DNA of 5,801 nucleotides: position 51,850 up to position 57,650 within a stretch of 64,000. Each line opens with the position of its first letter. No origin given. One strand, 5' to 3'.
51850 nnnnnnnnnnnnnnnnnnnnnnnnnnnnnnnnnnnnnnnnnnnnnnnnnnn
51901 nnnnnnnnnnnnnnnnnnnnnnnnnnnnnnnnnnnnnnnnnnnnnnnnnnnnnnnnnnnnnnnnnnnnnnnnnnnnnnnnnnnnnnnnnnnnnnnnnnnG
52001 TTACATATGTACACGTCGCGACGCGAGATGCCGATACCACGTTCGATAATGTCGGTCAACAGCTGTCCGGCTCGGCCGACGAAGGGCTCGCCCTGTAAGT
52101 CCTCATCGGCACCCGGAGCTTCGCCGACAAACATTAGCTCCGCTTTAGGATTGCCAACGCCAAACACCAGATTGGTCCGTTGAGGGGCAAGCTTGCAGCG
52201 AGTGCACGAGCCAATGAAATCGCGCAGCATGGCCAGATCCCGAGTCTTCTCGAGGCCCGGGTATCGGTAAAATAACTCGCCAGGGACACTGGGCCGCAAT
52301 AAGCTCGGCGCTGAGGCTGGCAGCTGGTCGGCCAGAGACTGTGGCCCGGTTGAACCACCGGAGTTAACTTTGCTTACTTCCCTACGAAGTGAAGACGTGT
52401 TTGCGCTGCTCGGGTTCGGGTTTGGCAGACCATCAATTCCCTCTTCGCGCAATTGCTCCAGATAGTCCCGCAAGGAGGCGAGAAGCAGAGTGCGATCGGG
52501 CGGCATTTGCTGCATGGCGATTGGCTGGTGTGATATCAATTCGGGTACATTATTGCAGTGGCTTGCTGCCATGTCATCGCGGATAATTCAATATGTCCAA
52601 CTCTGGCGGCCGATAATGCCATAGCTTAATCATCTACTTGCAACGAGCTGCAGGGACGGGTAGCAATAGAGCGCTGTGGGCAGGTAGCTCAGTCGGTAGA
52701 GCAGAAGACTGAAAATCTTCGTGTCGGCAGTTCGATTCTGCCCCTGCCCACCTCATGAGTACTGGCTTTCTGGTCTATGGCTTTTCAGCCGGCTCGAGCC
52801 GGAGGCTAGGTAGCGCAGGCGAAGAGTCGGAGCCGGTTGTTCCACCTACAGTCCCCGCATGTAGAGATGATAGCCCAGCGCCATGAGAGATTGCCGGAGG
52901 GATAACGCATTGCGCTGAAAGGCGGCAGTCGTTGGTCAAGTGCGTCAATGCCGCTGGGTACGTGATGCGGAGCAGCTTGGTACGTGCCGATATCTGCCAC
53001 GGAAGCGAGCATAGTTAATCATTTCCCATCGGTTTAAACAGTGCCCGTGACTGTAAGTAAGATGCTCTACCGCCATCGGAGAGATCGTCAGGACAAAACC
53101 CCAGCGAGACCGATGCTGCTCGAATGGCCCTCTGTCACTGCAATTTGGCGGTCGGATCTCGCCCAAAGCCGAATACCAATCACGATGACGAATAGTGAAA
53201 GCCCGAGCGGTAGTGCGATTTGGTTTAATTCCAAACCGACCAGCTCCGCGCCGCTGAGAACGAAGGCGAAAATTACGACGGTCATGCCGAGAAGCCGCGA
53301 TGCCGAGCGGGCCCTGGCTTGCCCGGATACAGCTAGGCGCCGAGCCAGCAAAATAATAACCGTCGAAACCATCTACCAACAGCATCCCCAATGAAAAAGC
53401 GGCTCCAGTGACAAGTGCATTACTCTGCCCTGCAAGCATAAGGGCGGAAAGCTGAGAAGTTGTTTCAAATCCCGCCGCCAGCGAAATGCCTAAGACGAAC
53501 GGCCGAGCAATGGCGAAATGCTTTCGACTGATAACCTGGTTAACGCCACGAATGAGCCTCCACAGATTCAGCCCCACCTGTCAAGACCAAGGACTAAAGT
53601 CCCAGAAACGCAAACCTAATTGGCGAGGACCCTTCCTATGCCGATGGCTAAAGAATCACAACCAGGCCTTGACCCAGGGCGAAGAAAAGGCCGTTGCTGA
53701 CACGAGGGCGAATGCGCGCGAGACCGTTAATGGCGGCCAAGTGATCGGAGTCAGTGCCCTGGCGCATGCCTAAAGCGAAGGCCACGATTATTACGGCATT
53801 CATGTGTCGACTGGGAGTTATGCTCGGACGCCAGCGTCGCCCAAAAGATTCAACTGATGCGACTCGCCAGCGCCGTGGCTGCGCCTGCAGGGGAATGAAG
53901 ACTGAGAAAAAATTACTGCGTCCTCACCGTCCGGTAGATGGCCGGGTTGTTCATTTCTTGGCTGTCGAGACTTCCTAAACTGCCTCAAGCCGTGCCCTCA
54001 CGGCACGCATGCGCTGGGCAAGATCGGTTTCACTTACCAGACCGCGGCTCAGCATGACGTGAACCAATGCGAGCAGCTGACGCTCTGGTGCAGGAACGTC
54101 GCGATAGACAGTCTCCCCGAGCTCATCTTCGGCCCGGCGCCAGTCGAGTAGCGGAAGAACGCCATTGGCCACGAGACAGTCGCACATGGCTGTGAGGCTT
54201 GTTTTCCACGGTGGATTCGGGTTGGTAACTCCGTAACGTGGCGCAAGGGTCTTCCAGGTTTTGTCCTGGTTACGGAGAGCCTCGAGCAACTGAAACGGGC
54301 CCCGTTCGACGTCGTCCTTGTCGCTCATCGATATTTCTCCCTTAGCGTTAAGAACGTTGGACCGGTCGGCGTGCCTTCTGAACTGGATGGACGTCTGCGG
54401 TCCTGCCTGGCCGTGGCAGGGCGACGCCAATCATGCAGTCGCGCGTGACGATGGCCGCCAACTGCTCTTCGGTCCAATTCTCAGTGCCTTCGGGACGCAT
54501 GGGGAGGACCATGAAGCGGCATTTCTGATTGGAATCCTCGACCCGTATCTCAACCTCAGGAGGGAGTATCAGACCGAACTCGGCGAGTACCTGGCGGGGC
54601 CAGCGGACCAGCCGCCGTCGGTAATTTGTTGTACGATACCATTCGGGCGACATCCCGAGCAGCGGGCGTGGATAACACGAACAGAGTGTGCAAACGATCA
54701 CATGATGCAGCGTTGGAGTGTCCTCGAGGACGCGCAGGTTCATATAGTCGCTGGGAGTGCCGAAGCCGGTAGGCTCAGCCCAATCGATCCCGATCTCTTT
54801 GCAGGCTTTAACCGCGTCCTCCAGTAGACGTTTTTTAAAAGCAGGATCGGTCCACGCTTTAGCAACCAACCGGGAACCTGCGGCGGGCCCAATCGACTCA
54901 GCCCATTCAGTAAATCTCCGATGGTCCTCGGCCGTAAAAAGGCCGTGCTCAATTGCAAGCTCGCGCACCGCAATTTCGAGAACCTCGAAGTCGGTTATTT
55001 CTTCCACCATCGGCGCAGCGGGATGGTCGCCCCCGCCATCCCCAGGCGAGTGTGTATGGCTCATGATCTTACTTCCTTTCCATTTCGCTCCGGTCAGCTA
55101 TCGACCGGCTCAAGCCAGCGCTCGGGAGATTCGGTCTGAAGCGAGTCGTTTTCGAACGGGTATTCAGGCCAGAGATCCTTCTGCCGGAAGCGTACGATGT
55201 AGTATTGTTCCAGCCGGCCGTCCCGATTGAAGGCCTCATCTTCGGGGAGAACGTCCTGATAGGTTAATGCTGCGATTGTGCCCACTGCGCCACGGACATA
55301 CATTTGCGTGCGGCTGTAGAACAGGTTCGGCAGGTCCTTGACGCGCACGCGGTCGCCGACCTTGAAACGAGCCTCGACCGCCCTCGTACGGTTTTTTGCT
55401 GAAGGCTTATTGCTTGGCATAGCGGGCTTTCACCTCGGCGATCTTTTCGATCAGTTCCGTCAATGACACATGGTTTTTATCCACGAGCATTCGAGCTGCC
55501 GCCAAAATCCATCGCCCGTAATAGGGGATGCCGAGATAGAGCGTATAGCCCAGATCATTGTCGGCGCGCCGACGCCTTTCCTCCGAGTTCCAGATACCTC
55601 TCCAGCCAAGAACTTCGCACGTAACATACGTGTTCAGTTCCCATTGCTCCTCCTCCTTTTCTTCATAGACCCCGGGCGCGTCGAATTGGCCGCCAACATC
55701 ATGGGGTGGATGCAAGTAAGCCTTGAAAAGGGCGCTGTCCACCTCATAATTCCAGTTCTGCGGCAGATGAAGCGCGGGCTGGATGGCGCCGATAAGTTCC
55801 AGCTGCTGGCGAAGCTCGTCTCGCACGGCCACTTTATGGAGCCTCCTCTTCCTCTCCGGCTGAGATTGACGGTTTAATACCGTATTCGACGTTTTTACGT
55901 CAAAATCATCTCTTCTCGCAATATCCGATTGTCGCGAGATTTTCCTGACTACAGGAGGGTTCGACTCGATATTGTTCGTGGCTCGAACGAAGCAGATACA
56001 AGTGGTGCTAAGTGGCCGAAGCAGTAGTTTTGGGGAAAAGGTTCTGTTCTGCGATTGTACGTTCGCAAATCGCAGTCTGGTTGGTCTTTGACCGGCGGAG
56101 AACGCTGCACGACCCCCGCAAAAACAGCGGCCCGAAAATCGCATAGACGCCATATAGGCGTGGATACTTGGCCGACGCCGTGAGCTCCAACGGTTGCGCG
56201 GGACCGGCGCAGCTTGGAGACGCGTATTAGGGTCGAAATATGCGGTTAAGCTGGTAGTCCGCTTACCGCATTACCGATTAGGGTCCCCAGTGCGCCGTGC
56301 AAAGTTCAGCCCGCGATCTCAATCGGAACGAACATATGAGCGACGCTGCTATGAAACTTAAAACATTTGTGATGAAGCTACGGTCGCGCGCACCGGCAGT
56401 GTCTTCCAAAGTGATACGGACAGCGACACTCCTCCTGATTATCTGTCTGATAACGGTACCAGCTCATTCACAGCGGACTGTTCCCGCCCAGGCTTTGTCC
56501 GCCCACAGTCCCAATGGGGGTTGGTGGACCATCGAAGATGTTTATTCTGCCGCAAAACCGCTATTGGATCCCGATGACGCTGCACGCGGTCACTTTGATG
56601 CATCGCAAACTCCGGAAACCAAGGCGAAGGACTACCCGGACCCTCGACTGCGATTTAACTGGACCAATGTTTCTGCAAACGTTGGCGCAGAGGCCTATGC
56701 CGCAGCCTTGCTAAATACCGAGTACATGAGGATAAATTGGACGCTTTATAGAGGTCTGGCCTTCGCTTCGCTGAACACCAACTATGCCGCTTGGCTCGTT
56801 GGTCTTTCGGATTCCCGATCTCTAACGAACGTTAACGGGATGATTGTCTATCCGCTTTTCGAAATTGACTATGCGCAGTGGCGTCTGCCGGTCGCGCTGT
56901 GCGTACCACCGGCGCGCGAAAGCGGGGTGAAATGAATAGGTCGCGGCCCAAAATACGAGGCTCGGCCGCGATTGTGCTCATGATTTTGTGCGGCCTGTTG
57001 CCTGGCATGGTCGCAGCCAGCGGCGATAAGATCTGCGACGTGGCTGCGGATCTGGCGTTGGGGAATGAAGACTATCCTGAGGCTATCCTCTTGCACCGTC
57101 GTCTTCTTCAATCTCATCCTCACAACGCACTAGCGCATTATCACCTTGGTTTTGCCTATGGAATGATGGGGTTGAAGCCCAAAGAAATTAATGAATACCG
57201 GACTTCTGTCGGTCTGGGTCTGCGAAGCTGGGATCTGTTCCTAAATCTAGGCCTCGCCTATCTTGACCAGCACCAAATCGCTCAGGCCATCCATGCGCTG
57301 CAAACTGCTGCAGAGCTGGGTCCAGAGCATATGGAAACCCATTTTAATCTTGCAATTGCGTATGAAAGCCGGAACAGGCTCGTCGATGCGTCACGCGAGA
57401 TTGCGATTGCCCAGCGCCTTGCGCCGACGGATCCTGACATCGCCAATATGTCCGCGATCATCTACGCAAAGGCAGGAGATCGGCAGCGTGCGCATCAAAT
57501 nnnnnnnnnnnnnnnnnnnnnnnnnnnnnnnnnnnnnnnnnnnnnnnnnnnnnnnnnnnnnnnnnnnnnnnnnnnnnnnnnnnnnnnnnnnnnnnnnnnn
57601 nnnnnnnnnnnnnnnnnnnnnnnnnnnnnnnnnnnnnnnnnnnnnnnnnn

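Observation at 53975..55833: Four-gene thiocyanate-hydrolase/ToyJKL-like nitrile hydratase operon with the beta subunit split into two genes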

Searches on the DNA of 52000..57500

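Call 37: search_rna_families(source=window, start=52000, end=57500, threshold=evalue, max_evalue=1)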
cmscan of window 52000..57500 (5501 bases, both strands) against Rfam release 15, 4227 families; matches with E-value up to 1: 1.
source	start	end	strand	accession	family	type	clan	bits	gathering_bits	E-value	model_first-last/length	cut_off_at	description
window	52678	52750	+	RF00005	tRNA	Gene; tRNA;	CL00001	72.3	29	6.1e-15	1-71/71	no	tRNA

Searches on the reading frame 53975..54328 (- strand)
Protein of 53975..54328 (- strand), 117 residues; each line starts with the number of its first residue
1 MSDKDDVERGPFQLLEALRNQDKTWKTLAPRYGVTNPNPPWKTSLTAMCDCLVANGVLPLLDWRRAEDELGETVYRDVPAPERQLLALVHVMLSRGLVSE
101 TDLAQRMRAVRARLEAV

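Call 10: search_solved_structures(query=window:53975-54328:-, show_alignments=2, max_evalue=1)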
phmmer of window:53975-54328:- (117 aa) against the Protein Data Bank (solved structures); distinct sequences matched with E-value up to 1: 5.
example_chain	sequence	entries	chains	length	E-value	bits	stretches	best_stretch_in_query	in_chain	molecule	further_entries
2dd4_B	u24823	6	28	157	4.4e-05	26.9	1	40-114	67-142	Thiocyanate hydrolase beta subunit | Thiocyanate hydrolase subunit beta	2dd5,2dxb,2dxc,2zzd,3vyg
3qz9_B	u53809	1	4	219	0.51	13.8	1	40-106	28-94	Co-type Nitrile Hydratase beta subunit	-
3qxe_B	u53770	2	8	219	0.51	13.8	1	40-106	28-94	Co-type Nitrile Hydratase beta subunit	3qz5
3qyh_B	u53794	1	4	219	0.96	12.9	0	40-106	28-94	Co-type Nitrile Hydratase beta subunit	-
3qyg_B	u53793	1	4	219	0.98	12.9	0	40-106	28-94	Co-type Nitrile Hydratase beta subunit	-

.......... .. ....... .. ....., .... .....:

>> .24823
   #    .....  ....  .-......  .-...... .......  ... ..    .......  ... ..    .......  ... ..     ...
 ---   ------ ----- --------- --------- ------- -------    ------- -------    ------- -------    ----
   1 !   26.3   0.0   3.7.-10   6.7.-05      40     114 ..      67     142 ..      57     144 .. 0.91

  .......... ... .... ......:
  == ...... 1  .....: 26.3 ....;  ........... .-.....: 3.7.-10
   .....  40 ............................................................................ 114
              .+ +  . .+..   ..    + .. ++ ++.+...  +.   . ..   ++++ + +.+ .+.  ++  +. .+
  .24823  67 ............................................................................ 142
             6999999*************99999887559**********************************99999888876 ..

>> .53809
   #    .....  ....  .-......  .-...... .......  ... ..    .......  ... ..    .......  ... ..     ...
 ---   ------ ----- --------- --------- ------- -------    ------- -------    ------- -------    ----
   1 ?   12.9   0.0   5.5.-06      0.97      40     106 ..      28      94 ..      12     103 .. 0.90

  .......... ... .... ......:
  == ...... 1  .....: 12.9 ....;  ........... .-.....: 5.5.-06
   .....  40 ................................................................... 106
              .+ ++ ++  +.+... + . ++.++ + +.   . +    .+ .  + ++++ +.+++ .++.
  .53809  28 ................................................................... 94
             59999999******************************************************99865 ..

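Call 44: find_homologous_proteins(query=window:53975-54328:-, max_evalue=0.001)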
Query window:53975-54328:- (117 aa): 745 proteins with E <= 0.001 among 753 candidates; the best 120 are listed.
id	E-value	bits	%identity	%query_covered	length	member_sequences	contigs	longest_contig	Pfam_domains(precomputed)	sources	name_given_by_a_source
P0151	4.6e-72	257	100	100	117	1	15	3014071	-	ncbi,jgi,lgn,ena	-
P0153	4.4e-53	196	78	99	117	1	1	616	-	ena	-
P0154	5.5e-53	196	78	99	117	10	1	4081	-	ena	-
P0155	9.2e-53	195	78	99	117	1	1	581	-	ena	-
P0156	2.0e-52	194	78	100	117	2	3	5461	-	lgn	-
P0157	3.7e-52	193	77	100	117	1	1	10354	-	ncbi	-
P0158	7.4e-52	192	77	99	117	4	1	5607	-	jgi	jgi:hypothetical protein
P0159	7.6e-52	192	75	100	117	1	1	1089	-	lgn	-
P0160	8.7e-52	192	75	100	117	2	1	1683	-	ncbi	-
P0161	1.1e-51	192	76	99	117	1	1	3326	-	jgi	-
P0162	1.2e-51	192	74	100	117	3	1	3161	-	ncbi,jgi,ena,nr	ncbi:MAG: hypothetical protein JO033_16795 [Acidobacteriaceae bacterium]|nr:hypothetical protein [Ac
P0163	1.8e-51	191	77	99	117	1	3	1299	-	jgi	jgi:hypothetical protein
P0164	3.4e-51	190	77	99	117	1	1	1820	-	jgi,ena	-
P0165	3.5e-51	190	78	97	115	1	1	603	-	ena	-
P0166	4.7e-51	190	75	99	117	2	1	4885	-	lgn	-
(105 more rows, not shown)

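Call 48: search_solved_structures(query=A1, max_evalue=1, show_alignments=2)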
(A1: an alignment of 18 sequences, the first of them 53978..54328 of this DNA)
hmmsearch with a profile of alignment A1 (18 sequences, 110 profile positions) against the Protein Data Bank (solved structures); distinct sequences matched with E-value up to 1: 16.
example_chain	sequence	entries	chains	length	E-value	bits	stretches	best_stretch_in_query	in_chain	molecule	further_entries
2dd4_B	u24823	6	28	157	1e-08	38.3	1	31-108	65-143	Thiocyanate hydrolase beta subunit | Thiocyanate hydrolase subunit beta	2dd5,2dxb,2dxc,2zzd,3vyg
7aor_u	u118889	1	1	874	0.067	16.4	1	17-93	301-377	mS35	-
2ahj_B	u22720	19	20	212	0.22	14.7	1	42-97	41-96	NITRILE HYDRATASE | Nitrile hydratase subunit beta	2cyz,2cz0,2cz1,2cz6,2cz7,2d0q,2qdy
1ahj_B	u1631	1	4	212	0.22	14.7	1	43-97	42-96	NITRILE HYDRATASE (SUBUNIT BETA)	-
3a8m_B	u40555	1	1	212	0.32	14.2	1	42-97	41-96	Nitrile hydratase subunit beta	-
2xge_A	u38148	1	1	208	0.66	13.2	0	3-48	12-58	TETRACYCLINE REPRESSOR PROTEIN CLASS B FROM TRANSPOSON TN10, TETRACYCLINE REPRESSOR PROTEI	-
2ns7_A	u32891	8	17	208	0.68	13.1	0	3-48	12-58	Tetracycline repressor protein | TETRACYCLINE REPRESSOR PROTEIN CLASS B FROM TRANSPOSON TN10, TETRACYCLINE REPRESSOR PROTEI | Tetracycline repressor protein cla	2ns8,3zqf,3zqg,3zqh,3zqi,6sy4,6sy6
3fk6_A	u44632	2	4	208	0.75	13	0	3-48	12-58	Tetracycline repressor protein class B from transposon Tn10, Tetracycline repressor protei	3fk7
2xgd_A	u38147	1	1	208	0.78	12.9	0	3-48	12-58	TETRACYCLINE REPRESSOR PROTEIN CLASS B FROM TRANSPOSON TN10, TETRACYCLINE REPRESSOR PROTEI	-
4ac0_A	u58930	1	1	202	0.78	12.9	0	3-48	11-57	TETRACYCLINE REPRESSOR PROTEIN CLASS B FROM TRANSPOSON TN1 0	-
2xgc_A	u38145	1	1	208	0.78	12.9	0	3-48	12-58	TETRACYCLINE REPRESSOR PROTEIN CLASS B FROM TRANSPOSON TN10, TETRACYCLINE REPRESSOR PROTEI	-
1a6i_A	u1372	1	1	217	0.8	12.9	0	3-48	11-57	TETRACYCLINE REPRESSOR PROTEIN CLASS D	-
2xgc_B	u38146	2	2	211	0.83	12.8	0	3-48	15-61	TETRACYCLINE REPRESSOR PROTEIN CLASS B FROM TRANSPOSON TN10, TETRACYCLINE REPRESSOR PROTEI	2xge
3wvd_B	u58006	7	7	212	0.93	12.7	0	45-97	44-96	Nitrile hydratase subunit beta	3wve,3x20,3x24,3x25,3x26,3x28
4zgd_B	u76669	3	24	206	0.99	12.6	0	33-100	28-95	Nitrile hydratase beta subunit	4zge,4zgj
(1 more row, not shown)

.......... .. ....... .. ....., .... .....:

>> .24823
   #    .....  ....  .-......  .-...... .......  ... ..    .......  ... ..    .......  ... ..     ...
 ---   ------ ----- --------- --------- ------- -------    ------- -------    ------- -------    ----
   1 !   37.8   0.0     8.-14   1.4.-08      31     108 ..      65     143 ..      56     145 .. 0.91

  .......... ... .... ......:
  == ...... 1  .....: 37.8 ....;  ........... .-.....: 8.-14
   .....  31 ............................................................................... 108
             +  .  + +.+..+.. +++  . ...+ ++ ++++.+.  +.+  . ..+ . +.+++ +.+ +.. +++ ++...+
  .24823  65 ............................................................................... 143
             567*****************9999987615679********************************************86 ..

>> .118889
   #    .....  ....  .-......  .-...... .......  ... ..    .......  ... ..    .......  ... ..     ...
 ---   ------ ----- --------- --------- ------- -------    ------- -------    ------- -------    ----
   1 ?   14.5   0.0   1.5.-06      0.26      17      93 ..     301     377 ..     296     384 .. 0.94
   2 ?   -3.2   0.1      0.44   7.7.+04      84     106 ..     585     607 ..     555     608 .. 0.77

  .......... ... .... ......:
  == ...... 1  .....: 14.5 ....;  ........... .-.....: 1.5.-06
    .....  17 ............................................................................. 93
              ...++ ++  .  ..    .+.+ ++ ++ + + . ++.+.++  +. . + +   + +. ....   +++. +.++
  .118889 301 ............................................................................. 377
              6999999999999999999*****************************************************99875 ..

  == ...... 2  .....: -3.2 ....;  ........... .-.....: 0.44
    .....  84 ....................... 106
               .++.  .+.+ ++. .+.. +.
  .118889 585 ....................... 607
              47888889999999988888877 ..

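Call 49: search_protein_families(library=ncbifam, alignment_id=A1, max_evalue=1)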
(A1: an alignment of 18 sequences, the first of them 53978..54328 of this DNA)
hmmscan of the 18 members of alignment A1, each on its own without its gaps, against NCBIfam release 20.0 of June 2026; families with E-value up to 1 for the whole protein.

A. member 1, window:53978-54328:- (117 aa): 1 family
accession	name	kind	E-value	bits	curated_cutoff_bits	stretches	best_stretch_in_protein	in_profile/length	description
TIGR03888.1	nitrile_beta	equivalog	0.03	14.2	152.2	1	40-110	28-98/226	nitrile hydratase subunit beta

B. families by the number of members that match (of 18 scanned): 4 families
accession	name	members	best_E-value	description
TIGR03888.1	nitrile_beta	18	0.00032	nitrile hydratase subunit beta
NF053729.1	c-di-GMP_motif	2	0.031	cyclic di-GMP-binding domain-containing protein, MshE-related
NF009167.0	PRK12514.1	2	0.057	RNA polymerase sigma factor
TIGR04276.1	FxsC_Cterm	1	0.021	FxsC protein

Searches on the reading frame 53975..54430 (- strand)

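Call 3: search_protein_families(library=pfam, proteins=[window:53975-54430:-], max_evalue=0.01)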
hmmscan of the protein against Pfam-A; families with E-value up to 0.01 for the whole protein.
window:53975-54430:- (151 aa): 1 family
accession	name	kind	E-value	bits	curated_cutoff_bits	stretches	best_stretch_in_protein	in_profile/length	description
PF21006.2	NHase_beta_N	-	0.0089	16.5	21.5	0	74-146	28-100/115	Nitrile hydratase beta subunit, N-terminal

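Call 4: search_protein_families(library=ncbifam, proteins=[window:53975-54430:-], max_evalue=0.01)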
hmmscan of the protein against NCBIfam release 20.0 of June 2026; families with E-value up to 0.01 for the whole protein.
window:53975-54430:- (151 aa): 0 families
